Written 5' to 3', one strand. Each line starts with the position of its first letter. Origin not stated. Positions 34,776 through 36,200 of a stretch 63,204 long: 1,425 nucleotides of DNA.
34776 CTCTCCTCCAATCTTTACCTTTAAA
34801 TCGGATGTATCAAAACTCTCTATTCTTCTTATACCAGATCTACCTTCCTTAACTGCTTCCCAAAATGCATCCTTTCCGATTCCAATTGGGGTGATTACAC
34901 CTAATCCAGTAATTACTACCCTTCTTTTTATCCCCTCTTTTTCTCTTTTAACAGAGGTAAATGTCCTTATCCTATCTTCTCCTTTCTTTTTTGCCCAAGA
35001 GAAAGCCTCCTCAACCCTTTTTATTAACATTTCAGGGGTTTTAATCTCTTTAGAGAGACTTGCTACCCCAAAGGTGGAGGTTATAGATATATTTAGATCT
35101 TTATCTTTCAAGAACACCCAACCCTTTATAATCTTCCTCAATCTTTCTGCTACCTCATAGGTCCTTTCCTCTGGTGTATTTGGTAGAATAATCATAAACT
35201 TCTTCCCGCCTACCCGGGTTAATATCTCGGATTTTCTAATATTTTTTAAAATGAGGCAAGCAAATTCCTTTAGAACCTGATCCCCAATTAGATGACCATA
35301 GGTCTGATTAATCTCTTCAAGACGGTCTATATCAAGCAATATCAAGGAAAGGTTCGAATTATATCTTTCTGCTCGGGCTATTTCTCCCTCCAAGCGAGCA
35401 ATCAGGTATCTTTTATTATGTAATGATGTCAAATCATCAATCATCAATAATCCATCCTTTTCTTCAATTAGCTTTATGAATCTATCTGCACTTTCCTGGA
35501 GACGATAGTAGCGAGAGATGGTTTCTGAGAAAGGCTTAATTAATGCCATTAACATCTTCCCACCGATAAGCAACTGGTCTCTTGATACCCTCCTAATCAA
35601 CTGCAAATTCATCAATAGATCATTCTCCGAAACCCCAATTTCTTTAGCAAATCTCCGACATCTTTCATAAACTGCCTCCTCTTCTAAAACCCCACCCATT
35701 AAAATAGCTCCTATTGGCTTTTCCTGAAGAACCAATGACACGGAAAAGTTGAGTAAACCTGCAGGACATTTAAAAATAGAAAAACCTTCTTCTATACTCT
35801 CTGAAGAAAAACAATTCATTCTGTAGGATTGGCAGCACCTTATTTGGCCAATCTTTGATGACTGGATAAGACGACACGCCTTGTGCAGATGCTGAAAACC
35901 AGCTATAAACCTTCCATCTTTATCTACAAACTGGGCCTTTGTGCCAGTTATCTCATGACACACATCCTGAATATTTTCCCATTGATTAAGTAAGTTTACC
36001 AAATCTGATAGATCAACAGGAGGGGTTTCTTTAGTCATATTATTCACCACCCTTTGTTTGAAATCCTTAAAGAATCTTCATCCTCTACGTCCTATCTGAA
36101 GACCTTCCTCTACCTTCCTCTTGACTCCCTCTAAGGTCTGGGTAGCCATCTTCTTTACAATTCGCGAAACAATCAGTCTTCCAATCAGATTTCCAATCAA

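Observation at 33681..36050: Ketosynthase fused to a PocR sensor and a degenerate GGDEF domain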

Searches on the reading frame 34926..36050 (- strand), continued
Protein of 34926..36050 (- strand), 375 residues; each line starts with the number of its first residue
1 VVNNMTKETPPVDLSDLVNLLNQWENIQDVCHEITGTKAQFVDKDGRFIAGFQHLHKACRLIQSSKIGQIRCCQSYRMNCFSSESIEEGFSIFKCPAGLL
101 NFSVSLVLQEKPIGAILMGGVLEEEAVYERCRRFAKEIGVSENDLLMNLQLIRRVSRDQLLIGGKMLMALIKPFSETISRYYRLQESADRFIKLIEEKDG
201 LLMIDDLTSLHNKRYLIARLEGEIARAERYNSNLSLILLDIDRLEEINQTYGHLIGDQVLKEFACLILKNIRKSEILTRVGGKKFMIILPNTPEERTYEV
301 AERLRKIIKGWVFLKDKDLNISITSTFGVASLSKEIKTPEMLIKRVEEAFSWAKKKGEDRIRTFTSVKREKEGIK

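Call 66: find_encoding_contigs(protein=P0130, flank=10000, max_places=2)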
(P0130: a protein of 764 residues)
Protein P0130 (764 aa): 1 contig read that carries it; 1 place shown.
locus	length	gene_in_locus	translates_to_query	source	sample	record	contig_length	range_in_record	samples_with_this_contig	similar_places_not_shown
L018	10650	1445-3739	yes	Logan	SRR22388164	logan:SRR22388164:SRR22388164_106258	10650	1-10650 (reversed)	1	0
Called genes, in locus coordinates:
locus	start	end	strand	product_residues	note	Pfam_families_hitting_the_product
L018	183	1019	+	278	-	PF04199:Cyclase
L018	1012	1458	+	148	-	PF10604:Polyketide_cyc2, PF03364:Polyketide_cyc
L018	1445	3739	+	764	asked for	PF10114:PocR, PF00990:GGDEF, PF00109:ketoacyl-synt, PF02801:Ketoacyl-synt_C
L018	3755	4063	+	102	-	PF14076:DUF4258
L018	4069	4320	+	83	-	-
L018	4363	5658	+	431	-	PF03349:Toluene_X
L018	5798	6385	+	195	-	PF04191:PEMT, PF04140:ICMT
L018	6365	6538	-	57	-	-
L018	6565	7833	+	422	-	PF03331:LpxC, PF07977:FabA, PF22817:ApeP-like, PF22818:ApeI-like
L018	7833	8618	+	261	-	PF25084:LbH_EIF2B (faint), PF25087:GMPPB_C (weak), PF00132:Hexapep, PF13720:Acetyltransf_11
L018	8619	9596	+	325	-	PF01408:GFO_IDH_MocA, PF03807:F420_oxidored (weak), PF22725:GFO_IDH_MocA_C3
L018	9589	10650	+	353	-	PF00383:dCMP_cyt_deam_1, PF14437:MafB19-deam, PF01872:RibD_C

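Call 68: find_encoding_contigs(protein=P0126, flank=7000, max_places=2)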
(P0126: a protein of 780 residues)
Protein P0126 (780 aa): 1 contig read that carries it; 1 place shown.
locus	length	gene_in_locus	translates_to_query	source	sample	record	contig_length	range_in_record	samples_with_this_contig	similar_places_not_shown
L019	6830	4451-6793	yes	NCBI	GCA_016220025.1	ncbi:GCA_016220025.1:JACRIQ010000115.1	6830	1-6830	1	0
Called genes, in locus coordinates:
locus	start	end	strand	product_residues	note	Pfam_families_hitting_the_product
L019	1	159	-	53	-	?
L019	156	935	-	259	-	PF01209:Ubie_methyltran, PF13489:Methyltransf_23 (weak), PF13847:Methyltransf_31, PF08241:Methyltransf_11, PF08242:Methyltransf_12 (weak), PF13649:Methyltransf_25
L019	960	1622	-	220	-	PF02517:Rce1-like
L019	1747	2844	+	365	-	-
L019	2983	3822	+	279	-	PF04199:Cyclase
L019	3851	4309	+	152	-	-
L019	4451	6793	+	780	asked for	PF10114:PocR, PF00990:GGDEF, PF00109:ketoacyl-synt, PF00108:Thiolase_N (faint), PF02801:Ketoacyl-synt_C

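Call 69: find_encoding_contigs(protein=P0121, flank=10000, max_places=2)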
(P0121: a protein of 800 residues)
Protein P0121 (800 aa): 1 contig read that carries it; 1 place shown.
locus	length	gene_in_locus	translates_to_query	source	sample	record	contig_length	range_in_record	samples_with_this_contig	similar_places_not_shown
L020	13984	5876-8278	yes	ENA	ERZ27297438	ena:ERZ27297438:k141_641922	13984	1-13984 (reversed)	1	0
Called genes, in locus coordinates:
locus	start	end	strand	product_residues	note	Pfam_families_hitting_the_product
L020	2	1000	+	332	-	?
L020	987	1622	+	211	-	PF08668:HDOD (weak), PF13487:HD_5, PF01966:HD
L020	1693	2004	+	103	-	PF00829:Ribosomal_L21p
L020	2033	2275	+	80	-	PF01016:Ribosomal_L27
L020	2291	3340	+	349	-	PF01018:GTP1_OBG, PF03193:RsgA_GTPase (faint), PF00025:Arf (faint), PF00071:Ras (faint), PF01926:MMR_HSR1, PF02421:FeoB_N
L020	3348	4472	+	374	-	PF00696:AA_kinase, PF01472:PUA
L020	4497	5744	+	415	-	PF00171:Aldedh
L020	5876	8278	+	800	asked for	PF10114:PocR, PF00990:GGDEF, PF00109:ketoacyl-synt, PF02801:Ketoacyl-synt_C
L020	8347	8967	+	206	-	PF12717:Cnd1 (faint), PF23227:HEAT_MROH2B_C (faint), PF25767:ARM_TBCD_2nd (faint), PF25786:HEAT_GCN1_C (faint), PF01602:Adaptin_N (weak), PF13646:HEAT_2, PF03130:HEAT_PBS (weak), PF13646:HEAT_2, +2 more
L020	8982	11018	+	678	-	PF16927:HisKA_7TM, PF01590:GAF (weak), PF13185:GAF_2, PF13492:GAF_3, PF13487:HD_5, PF01966:HD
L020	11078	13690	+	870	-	PF16927:HisKA_7TM, PF01590:GAF (weak), PF13185:GAF_2 (weak), PF13492:GAF_3 (weak), PF01590:GAF, PF13185:GAF_2, PF13492:GAF_3, PF00990:GGDEF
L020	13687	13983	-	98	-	?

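Call 79: search_protein_families(library=pfam, proteins=[L019:3851-4309:+, L019:1747-2844:+, L018:4069-4320:+], max_evalue=0.01)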
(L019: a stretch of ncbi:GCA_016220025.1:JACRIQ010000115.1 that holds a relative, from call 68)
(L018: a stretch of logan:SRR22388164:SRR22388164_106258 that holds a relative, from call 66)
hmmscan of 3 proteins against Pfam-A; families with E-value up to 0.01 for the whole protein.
L019:3851-4309:+ (152 aa): 1 family
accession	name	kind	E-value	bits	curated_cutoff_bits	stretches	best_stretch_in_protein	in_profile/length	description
PF03364.25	Polyketide_cyc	-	0.0009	19.9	23.4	1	35-127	27-112/126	Polyketide cyclase / dehydrase and lipid transport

L019:1747-2844:+ (365 aa): 10 families
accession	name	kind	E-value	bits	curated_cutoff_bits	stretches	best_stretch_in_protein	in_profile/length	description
PF13570.13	Beta-prop_ACSF4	-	2.2e-87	294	133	3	182-362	8-201/329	Beta-alanine-activating enzyme, beta-propeller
PF13360.13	PQQ_2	-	4.8e-42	144.6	27.6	2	156-361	3-222/233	Outer membrane protein assembly factor BamB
PF01011.28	PQQ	-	3.7e-25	89.1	26.7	2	58-97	49-88/595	Glucose/ethanol/alcohol dehydrogenase, beta-propeller domain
PF25292.1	Beta-prop_CGLA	-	7.1e-10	39.3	26.8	1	114-167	52-107/316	Lambda-carrageenase beta-propeller domain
PF24796.1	WDR55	-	5.4e-06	26.1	200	0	228-359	66-204/296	WDR55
PF25174.1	Beta-prop_THOC3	-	1.1e-05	25.1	305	0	230-337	62-171/272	THOC3 beta-propeller domain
PF25293.1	Beta-prop_EMC1_N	-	0.0011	19.2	34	0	270-329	34-97/219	EMC1 N-terminal beta-propeller domain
PF24807.1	WD40_CDC20-Fz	-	0.003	17.3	200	0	66-128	63-125/292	CDC20/Fizzy WD40 domain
PF08715.16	CoV_peptidase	-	0.004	17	26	0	78-145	44-109/320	Coronavirus papain-like peptidase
PF21469.2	BH1974-like_central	-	0.0048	17.6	27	0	252-276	25-49/74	BH1974-like, central domain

L018:4069-4320:+ (83 aa): 5 families
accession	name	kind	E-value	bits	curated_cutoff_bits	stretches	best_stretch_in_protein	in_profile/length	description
PF25207.1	DUF7837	-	9e-05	22.8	27.8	0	3-26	4-27/47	Domain of unknown function (DUF7837)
PF15731.11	MqsA_antitoxin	-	0.00016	22.3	30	1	7-62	3-59/131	Antitoxin component of bacterial toxin-antitoxin system, MqsA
PF24292.1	DUF7479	-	0.00016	22.2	27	1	7-54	5-47/60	Domain of unknown function (DUF7479)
PF00518.22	E6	-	0.00054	20.8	27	1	7-64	1-58/110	Early Protein (E6)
PF14122.12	YokU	-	0.006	17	27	1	30-60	28-58/87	YokU-like protein, putative antitoxin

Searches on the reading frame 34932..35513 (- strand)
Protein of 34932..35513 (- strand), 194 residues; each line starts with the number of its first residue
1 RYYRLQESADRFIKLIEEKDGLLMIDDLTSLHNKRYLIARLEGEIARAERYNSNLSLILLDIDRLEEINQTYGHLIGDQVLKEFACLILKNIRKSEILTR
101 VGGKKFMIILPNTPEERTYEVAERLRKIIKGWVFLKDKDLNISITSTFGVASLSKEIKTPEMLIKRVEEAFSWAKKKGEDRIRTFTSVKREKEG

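Call 18: search_solved_structures(query=window:34932-35513:-, max_evalue=0.00001, show_alignments=3)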
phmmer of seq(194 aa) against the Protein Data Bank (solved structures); distinct sequences matched with E-value up to 0.00001: 49.
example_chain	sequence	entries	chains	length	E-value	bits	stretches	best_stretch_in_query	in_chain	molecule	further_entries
6d9m_A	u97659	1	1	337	3.2e-31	111.8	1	24-191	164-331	Fusion protein of Endolysin,Response receiver sensor diguanylate cyclase, GAF domain-conta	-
1w25_A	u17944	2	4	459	1.5e-29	106.4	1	21-181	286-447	STALKED-CELL DIFFERENTIATION CONTROLLING PROTEIN | RESPONSE REGULATOR PLED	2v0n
2wb4_A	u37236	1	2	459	1.5e-29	106.4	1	21-181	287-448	DIGUANYLATE CYCLASE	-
9g86_A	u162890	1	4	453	1.5e-29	106.3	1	21-181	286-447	Response regulator PleD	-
9g85_A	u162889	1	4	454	1.5e-29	106.3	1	21-181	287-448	Response regulator PleD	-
6zxm_A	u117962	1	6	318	4.3e-26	95.1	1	23-182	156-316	Putative GGDEF/response regulator receiver domain protein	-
6zxb_A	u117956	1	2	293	6.5e-25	91.3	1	23-182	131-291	Putative GGDEF/response regulator receiver domain protein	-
6zxc_A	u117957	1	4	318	7.8e-25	91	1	23-182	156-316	Putative GGDEF/response regulator receiver domain protein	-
6et7_A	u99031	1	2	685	1.4e-24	90.1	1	16-182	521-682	Diguanylate cyclase (GGDEF) domain-containing protein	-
5llw_B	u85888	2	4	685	2.6e-24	89.3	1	16-182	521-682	Diguanylate cyclase (GGDEF) domain-containing protein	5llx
4zve_A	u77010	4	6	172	6.8e-24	87.9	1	26-185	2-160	Diguanylate cyclase DosC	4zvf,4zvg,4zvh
3ign_A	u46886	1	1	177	2.9e-23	85.9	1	21-182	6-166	Diguanylate cyclase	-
5xgb_A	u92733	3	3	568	6.5e-23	84.8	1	26-186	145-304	Uncharacterized protein | Uncharacterized protein PA0861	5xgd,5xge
6hbz_A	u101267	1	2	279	3.5e-20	75.9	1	26-182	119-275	GGDEF domain protein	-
7e6g_A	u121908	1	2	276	1.8e-19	73.5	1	24-182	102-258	Putative GGDEF domain protein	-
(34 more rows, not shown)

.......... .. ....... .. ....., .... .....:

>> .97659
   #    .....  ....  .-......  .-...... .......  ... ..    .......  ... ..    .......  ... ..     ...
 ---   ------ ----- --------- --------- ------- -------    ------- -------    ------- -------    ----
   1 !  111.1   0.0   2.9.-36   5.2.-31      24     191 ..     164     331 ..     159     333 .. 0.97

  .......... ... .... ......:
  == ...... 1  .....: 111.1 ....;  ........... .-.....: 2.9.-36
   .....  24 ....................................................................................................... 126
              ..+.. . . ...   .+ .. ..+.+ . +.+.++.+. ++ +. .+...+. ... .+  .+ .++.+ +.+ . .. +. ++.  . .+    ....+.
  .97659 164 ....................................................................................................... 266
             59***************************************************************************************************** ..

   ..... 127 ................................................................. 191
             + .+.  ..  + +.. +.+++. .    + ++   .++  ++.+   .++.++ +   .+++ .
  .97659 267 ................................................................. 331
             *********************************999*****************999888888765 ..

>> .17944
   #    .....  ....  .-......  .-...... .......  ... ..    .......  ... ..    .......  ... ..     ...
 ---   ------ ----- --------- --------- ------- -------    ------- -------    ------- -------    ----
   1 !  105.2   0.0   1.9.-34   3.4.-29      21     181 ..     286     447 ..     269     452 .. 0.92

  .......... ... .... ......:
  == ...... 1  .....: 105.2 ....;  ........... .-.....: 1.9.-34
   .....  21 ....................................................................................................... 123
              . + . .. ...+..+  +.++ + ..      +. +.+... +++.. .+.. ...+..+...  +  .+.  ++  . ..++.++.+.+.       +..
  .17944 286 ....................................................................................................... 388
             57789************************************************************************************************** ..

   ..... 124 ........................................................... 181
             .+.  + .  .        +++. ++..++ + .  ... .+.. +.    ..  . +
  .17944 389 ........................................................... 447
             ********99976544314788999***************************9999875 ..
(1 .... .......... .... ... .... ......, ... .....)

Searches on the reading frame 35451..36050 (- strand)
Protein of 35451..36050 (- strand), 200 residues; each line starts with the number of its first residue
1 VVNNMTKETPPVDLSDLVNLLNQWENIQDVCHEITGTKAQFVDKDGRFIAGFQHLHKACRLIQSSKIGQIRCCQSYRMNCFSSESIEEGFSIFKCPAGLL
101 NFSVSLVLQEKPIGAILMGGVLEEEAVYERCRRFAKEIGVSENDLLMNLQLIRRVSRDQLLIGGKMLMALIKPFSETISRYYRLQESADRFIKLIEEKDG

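Call 20: search_solved_structures(query=window:35451-36050:-, max_evalue=1, show_alignments=2)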
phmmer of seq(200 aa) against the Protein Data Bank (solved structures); distinct sequences matched with E-value up to 1: 1.
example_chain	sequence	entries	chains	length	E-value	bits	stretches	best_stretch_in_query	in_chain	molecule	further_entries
2n9w_A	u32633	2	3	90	0.77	12.8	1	118-162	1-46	RTX toxin | Autotransporter adhesin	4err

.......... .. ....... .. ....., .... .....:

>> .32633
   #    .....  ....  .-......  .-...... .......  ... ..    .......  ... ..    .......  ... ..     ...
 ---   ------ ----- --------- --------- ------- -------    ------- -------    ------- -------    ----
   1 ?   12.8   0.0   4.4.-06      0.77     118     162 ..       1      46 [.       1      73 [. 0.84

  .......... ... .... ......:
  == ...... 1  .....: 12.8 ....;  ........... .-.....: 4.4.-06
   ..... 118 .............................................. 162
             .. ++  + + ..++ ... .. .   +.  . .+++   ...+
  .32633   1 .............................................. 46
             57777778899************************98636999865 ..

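Call 71: predict_structure(alignment_id=A3)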
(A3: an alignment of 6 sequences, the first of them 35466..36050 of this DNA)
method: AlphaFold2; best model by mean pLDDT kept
length: 195 residues; sequences in the alignment: 6
mean_pLDDT: 88.6   pTM: 0.81
mean pLDDT of the five models: 88.6, 87.5, 86.5, 86.4, 85.2
residues with pLDDT >= 90: 141; 70-90: 38; 50-70: 8; < 50: 8
segments of 3 or more residues with pLDDT < 50: 1-8
pLDDT, mean of each block of 10 residues (from residue 1): 41 77 93 95 93 92 96 97 94 96 91 93 94 96 96 96 93 87 76 65
secondary structure, 60 per line:
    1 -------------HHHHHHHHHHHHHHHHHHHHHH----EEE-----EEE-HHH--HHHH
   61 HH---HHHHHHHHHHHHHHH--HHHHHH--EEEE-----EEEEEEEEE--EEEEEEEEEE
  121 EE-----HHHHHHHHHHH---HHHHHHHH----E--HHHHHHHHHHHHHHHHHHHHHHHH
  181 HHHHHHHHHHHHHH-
elements in order: H14-35 E40-42 E48-50 H57-62 H66-80 H83-88 E91-94 E100-108 E111-122 H128-138 H142-149 H157-194

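Call 75: fold_search(model_id=the predicted structure, library=pdb)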
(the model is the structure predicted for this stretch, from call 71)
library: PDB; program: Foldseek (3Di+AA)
matches with E <= 10: 1419; with E <= 0.001: 0
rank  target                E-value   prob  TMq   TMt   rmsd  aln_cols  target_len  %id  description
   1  1tf1_C                3.2e-03  0.91  0.28  0.30  15.5       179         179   11  Crystal Structure of the E. coli Glyoxylate Regulatory Protein Ligand Binding Domain (released 2004-08-03)
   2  7dqb_A                4.1e-03  0.93  0.30  0.26  14.6       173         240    9  Crystal structure of an IclR homolog complexed with 4-hydroxybenzoate from Microbacterium hydrocarbonoxydans in P21212 (released 2021-05-05)
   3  3bjn                  4.1e-03  0.84  0.27  0.31  12.8       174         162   14  Crystal structure of C-terminal domain of putative transcriptional regulator from Vibrio cholerae, targeted domain 79-24 (released 2007-12-11)
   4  2g7u_A                5.2e-03  0.85  0.30  0.24  10.8       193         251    9  2.3 A structure of putative catechol degradative operon regulator from Rhodococcus sp. RHA1 (released 2006-04-04)
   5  7cuo_B                5.8e-03  0.87  0.28  0.24  14.1       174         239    8  IclR transcription factor complexed with 4-hydroxybenzoic acid from Microbacterium hydrocarbonoxydans (released 2021-05-05)
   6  2o99_C                8.3e-03  0.89  0.30  0.32  13.9       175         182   13  The crystal structure of E.coli IclR C-terminal fragment in complex with glyoxylate (released 2007-04-10)
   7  8c7u_A                8.9e-03  0.84  0.34  0.27  10.3       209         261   15  Transcriptional pleiotropic repressor CodY from Enterococcus faecalis in complex with Leu and a 30-bp DNA fragment enc (released 2023-06-28)
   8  1tf1_B                1.0e-02  0.84  0.29  0.31  15.3       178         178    9  Crystal Structure of the E. coli Glyoxylate Regulatory Protein Ligand Binding Domain (released 2004-08-03)
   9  7dud_A                1.0e-02  0.72  0.21  0.26   7.9       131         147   13  Crystal Structure of erWalK (released 2022-01-19)
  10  2g7u_C                1.2e-02  0.77  0.30  0.25  10.1       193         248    9  2.3 A structure of putative catechol degradative operon regulator from Rhodococcus sp. RHA1 (released 2006-04-04)
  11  2o0y_C                1.2e-02  0.66  0.29  0.24   9.7       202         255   11  Crystal structure of putative transcriptional regulator RHA1_ro06953 (IclR-family) from Rhodococcus sp. (released 2006-12-26)
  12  5h1a_B                1.3e-02  0.69  0.28  0.24  13.4       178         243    8  Crystal structure of an IclR homolog from Microbacterium sp. strain HM58-2 (released 2017-01-18)
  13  1tf1_D                1.3e-02  0.90  0.32  0.34  13.8       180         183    9  Crystal Structure of the E. coli Glyoxylate Regulatory Protein Ligand Binding Domain (released 2004-08-03)
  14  3eea_A                1.4e-02  0.96  0.38  0.46   6.6       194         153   12  The crystal structure of the GAF domain/HD domain protein from Geobacter sulfurreducens (released 2008-11-04)
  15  2o0y_A                1.4e-02  0.63  0.27  0.22  14.5       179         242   12  Crystal structure of putative transcriptional regulator RHA1_ro06953 (IclR-family) from Rhodococcus sp. (released 2006-12-26)
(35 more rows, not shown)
